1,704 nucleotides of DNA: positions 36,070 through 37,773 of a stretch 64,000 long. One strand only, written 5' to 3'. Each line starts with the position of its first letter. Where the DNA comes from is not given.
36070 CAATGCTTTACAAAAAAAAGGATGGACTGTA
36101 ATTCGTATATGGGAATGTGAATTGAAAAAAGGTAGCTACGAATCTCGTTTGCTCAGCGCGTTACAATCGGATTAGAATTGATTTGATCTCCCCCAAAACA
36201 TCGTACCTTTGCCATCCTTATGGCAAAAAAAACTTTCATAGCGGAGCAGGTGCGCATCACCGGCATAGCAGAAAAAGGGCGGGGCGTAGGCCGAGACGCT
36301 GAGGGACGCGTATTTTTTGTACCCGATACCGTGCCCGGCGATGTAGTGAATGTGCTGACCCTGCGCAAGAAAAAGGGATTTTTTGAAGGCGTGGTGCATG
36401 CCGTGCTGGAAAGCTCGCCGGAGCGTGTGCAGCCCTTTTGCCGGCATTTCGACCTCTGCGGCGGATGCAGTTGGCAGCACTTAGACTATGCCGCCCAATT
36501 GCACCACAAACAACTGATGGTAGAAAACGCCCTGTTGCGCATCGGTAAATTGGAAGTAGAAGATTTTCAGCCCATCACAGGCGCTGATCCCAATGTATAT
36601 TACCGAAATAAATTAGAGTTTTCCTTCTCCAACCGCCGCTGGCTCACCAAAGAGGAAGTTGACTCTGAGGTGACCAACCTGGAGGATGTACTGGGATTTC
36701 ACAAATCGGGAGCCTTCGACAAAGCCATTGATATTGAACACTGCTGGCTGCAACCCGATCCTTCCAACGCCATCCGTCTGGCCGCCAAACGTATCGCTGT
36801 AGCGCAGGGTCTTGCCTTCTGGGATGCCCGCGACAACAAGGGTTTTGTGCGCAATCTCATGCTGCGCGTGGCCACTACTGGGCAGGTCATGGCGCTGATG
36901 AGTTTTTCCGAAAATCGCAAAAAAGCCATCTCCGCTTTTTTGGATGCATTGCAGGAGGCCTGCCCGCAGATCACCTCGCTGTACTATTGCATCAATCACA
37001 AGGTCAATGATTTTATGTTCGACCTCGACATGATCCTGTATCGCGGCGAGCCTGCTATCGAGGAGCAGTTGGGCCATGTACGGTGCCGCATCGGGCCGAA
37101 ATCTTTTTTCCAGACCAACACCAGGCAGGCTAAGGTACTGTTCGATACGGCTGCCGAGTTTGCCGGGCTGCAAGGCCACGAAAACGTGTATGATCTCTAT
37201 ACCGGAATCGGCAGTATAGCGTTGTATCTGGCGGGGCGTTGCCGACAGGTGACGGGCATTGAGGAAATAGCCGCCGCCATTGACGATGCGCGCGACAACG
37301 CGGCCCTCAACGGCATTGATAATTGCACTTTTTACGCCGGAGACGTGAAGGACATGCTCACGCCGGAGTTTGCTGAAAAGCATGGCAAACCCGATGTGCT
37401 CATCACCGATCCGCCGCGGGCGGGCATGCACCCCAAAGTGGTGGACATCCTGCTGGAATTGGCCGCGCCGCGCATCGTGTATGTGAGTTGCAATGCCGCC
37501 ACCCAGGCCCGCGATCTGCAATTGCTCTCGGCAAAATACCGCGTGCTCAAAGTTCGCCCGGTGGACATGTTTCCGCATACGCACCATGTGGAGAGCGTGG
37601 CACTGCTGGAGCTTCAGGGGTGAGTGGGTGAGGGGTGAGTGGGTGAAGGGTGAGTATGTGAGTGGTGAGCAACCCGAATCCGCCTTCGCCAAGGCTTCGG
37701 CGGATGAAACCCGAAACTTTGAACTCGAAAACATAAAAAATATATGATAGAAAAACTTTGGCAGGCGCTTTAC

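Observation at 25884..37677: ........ octamer microsatellite at the 3' ends of three unrelated genes; the repeat donates the stop codon and is G-quadruplex-capable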

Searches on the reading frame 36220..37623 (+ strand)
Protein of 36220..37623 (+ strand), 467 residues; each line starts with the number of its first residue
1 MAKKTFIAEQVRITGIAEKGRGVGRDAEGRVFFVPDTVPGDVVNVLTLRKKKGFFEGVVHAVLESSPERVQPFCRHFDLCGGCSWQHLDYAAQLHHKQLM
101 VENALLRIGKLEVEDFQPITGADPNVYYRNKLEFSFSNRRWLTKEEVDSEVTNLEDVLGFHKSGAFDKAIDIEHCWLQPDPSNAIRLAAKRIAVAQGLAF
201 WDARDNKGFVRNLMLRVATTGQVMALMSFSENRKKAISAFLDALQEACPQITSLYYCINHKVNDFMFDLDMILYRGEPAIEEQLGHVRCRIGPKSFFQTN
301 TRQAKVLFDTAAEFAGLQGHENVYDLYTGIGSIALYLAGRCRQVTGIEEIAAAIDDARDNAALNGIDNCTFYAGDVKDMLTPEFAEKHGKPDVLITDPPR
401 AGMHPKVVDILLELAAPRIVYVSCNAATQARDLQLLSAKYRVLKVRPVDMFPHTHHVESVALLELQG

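Call 8: search_protein_families(library=pfam, proteins=[window:36220-37623:+])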
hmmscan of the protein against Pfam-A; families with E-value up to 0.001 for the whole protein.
window:36220-37623:+ (467 aa): 6 families
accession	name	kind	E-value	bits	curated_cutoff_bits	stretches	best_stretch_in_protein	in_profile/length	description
PF05958.17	tRNA_U5-meth_tr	-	2.9e-20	73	23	1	292-464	175-355/357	tRNA (Uracil-5-)-methyltransferase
PF13847.12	Methyltransf_31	-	2.2e-11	44.1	27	1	319-427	3-113/145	Methyltransferase domain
PF05175.20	MTS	-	1.2e-05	25.5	23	1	320-399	32-107/170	Methyltransferase small domain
PF13649.12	Methyltransf_25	-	2.3e-05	25.4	27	1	323-381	1-60/97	Methyltransferase domain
PF01938.26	TRAM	-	0.00023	21.4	21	1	11-54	10-55/61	TRAM domain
PF02475.24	TRM5-TYW2_MTfase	-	0.00059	20.3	28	0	320-383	37-103/164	TRM5/TYW2 methyltransferase domain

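Call 9: find_encoding_contigs(protein=window:36220-37623:+, flank=10000, max_places=6)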
Protein window:36220-37623:+ (467 aa): 23 contigs read that carry it; 5 places shown.
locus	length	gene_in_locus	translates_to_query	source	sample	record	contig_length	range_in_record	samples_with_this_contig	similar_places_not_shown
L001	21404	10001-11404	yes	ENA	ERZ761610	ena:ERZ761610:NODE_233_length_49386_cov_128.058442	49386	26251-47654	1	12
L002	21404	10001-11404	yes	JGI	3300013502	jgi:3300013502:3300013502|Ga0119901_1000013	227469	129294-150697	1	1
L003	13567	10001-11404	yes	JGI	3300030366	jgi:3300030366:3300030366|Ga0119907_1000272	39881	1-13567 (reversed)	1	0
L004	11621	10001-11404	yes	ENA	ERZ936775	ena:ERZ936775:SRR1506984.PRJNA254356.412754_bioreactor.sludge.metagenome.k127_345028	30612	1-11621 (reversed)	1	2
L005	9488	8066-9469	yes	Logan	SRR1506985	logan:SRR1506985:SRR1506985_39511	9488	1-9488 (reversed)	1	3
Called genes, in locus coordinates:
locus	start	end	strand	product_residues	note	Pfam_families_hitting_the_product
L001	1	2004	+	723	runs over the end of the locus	PF10459:Peptidase_S46, PF13365:Trypsin_2 (faint)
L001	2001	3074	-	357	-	PF09949:APP1_cat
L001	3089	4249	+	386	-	-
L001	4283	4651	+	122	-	PF06170:DUF983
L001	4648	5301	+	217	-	PF00027:cNMP_binding, PF00325:Crp (faint), PF13545:HTH_Crp_2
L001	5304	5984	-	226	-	PF00440:TetR_N (weak)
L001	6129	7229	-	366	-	PF08239:SH3_3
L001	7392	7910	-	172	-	PF08922:DUF1905, PF13376:OmdA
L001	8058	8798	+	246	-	PF13020:NOV_C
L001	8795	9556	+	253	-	PF16280:DUF4928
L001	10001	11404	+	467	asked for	PF13649:Methyltransf_25 (faint), PF05958:tRNA_U5-meth_tr, PF05175:MTS (faint), PF13847:Methyltransf_31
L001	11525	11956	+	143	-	-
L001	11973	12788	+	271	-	PF01551:Peptidase_M23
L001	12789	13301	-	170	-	-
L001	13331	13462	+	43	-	-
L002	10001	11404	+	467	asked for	PF13649:Methyltransf_25 (faint), PF05958:tRNA_U5-meth_tr, PF05175:MTS (faint), PF13847:Methyltransf_31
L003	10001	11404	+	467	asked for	PF13649:Methyltransf_25 (faint), PF05958:tRNA_U5-meth_tr, PF05175:MTS (faint), PF13847:Methyltransf_31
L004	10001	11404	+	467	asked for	PF13649:Methyltransf_25 (faint), PF05958:tRNA_U5-meth_tr, PF05175:MTS (faint), PF13847:Methyltransf_31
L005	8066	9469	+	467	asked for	PF13649:Methyltransf_25 (faint), PF05958:tRNA_U5-meth_tr, PF05175:MTS (faint), PF13847:Methyltransf_31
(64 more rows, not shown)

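Call 24: find_homologous_proteins(query=window:36220-37623:+, max_evalue=1e-60)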
Query window:36220-37623:+ (467 aa): 8000 proteins with E <= 1e-60 among 8000 candidates; the best 120 are listed.
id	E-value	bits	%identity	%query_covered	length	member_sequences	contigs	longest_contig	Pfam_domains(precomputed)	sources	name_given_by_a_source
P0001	0.0e+0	1044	97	100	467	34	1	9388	PF13847.13,PF05175.21,PF13649.13,PF05958.18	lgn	-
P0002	5.9e-267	904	84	99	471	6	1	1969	PF13847.13,PF05175.21,PF13649.13,PF05958.18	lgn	-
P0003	7.3e-264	894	83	99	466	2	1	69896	PF13847.13,PF05958.18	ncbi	-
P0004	1.1e-255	867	81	100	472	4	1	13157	PF13847.13,PF05175.21,PF05958.18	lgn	-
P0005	8.0e-243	825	75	100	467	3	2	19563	PF13847.13,PF05175.21,PF13649.13,PF01938.27,PF05958.18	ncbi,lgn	-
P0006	1.6e-242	824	75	100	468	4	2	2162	PF13847.13,PF05175.21,PF13649.13,PF02475.24,PF01938.27,PF05958.18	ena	-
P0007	1.8e-242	823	75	100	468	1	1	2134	PF13847.13,PF05175.21,PF13649.13,PF02475.24,PF01938.27,PF05958.18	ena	-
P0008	7.0e-242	821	75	100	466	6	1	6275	PF13847.13,PF01938.27,PF05958.18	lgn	-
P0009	1.8e-241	820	77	100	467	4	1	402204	PF13847.13,PF05175.21,PF02475.24,PF05958.18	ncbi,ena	-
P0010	2.8e-241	820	75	100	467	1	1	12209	PF13847.13,PF05175.21,PF02475.24,PF01938.27,PF05958.18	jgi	-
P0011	3.7e-237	806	73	100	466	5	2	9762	PF13847.13,PF05175.21,PF02475.24,PF05958.18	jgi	jgi:23S rRNA (uracil1939-C5)-methyltransferase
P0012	6.9e-215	733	67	100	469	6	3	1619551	PF13847.13,PF13649.13,PF02475.24,PF01938.27,PF05958.18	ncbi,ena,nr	ncbi:MAG: 23S rRNA (uracil(1939)-C(5))-methyltransferase RlmD [Lewinellaceae bacterium]|nr:23S rRNA 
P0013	4.3e-213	727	66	99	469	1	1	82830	PF13847.13,PF02475.24,PF01938.27,PF05958.18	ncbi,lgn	-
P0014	1.1e-212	725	66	99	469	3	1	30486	PF13847.13,PF02475.24,PF01938.27,PF05958.18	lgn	-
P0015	1.7e-212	725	68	99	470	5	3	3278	PF13847.13,PF05175.21,PF01938.27,PF05958.18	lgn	-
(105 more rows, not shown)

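Call 26: find_encoding_contigs(protein=P0003, flank=10000, max_places=2)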
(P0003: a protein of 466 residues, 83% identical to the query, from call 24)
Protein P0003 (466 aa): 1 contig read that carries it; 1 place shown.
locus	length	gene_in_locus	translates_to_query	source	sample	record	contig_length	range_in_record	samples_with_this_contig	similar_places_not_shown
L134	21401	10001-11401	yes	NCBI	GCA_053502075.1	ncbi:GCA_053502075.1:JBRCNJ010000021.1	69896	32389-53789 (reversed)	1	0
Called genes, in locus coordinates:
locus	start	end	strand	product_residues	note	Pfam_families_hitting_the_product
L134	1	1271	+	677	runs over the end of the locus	PF01467:CTP_transf_like (weak), PF06574:FAD_syn, PF01687:Flavokinase, PF00535:Glycos_transf_2, PF10111:Glyco_tranf_2_2, PF13641:Glyco_tranf_2_3, PF13632:Glyco_trans_2_3 (faint)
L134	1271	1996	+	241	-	PF00849:PseudoU_synth_2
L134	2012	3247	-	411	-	PF00999:Na_H_Exchanger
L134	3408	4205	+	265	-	PF05154:TM2, PF07719:TPR_2 (faint), PF00515:TPR_1 (faint), PF13414:TPR_11, PF14559:TPR_19 (weak), PF13431:TPR_17 (faint), PF09851:SHOCT (weak)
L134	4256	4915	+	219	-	PF00571:CBS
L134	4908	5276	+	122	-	PF07610:DUF1573, PF22544:HYDIN_VesB_CFA65-like_Ig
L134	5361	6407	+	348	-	-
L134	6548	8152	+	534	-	PF00890:FAD_binding_2, PF07992:Pyr_redox_2 (faint), PF02910:Succ_DH_flav_C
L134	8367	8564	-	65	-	-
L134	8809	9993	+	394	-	PF02771:Acyl-CoA_dh_N, PF02770:Acyl-CoA_dh_M, PF00441:Acyl-CoA_dh_1, PF08028:Acyl-CoA_dh_2, PF22924:ACOX_C_alpha1 (faint)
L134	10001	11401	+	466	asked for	PF05958:tRNA_U5-meth_tr, PF13847:Methyltransf_31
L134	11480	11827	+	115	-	-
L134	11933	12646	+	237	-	PF00877:NLPC_P60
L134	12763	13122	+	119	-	PF01245:Ribosomal_L19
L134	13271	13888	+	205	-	-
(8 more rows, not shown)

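Call 27: find_encoding_contigs(protein=P0004, flank=10000, max_places=2)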
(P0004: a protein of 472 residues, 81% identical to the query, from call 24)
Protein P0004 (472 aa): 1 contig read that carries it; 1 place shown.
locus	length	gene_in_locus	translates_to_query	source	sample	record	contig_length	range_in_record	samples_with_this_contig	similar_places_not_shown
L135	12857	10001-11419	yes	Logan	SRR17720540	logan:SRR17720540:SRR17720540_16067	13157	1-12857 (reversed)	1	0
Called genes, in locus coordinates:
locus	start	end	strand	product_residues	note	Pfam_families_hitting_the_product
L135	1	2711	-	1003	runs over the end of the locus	?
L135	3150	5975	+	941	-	PF02922:CBM_48 (weak), PF00128:Alpha-amylase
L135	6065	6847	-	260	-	PF13559:DUF4129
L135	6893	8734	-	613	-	PF28475:DUF8413, PF01944:SpoIIM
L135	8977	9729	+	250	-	PF06271:RDD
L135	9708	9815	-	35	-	-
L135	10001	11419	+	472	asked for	PF05958:tRNA_U5-meth_tr, PF05175:MTS (weak), PF13847:Methyltransf_31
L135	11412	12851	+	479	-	PF13347:MFS_2 (weak), PF03092:BT1 (weak), PF07690:MFS_1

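Call 28: find_encoding_contigs(protein=P0009, flank=10000, max_places=2)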
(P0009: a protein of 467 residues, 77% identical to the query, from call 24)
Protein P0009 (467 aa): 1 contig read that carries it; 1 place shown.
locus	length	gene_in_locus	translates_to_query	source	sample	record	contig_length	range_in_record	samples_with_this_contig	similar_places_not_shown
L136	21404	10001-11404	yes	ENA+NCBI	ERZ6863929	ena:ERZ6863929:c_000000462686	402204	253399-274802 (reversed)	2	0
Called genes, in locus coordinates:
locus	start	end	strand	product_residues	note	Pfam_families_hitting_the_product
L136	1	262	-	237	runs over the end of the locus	PF00977:His_biosynth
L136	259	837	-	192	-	PF00117:GATase, PF01174:SNO (weak), PF07685:GATase_3 (weak)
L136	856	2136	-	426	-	PF00815:Histidinol_dh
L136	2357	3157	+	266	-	PF00756:Esterase, PF10503:Esterase_PHB (weak), PF00326:Peptidase_S9 (weak), PF02230:Abhydrolase_2 (weak), PF12146:Hydrolase_4 (faint)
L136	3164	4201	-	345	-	PF01702:TGT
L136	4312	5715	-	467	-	PF01098:FTSW_RODA_SPOVE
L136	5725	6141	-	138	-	PF05036:SPOR (weak)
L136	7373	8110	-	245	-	PF20042:DUF6444 (weak), PF13005:zf-IS66 (faint)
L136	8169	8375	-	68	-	-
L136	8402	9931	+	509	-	-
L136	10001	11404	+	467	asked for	PF05958:tRNA_U5-meth_tr, PF02475:TRM5-TYW2_MTfase (weak), PF05175:MTS (weak), PF13847:Methyltransf_31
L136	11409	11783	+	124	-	-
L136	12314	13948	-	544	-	-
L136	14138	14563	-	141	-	PF04241:DUF423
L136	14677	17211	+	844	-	PF11832:DUF3352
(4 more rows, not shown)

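Call 32: find_encoding_contigs(protein=P0001, flank=10000, max_places=4)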
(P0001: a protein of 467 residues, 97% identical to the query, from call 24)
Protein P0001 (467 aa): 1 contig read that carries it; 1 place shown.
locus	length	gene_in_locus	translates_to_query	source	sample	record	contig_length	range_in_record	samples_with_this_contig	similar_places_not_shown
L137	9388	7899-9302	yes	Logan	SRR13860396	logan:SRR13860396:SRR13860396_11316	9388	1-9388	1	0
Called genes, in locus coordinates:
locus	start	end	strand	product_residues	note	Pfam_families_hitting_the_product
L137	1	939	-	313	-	?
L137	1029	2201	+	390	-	-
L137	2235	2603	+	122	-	PF06170:DUF983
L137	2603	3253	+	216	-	PF00027:cNMP_binding, PF00325:Crp (faint), PF13545:HTH_Crp_2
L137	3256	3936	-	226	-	PF00440:TetR_N (weak)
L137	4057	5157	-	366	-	PF08239:SH3_3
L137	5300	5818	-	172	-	PF08922:DUF1905, PF13376:OmdA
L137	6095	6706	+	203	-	PF13020:NOV_C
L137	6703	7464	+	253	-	PF16280:DUF4928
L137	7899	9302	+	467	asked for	PF05958:tRNA_U5-meth_tr, PF05175:MTS (faint), PF13847:Methyltransf_31, PF13649:Methyltransf_25 (faint)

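Call 33: find_encoding_contigs(protein=P0002, flank=3000, max_places=3)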
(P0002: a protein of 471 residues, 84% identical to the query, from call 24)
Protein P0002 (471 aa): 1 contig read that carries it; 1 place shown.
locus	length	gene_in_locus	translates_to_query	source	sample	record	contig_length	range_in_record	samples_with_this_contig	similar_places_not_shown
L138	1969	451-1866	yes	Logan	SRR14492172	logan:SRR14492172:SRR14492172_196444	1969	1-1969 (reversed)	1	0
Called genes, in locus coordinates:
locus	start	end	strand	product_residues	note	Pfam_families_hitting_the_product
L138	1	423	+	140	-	?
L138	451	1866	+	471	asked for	PF05958:tRNA_U5-meth_tr, PF05175:MTS (faint), PF13847:Methyltransf_31, PF13649:Methyltransf_25 (faint)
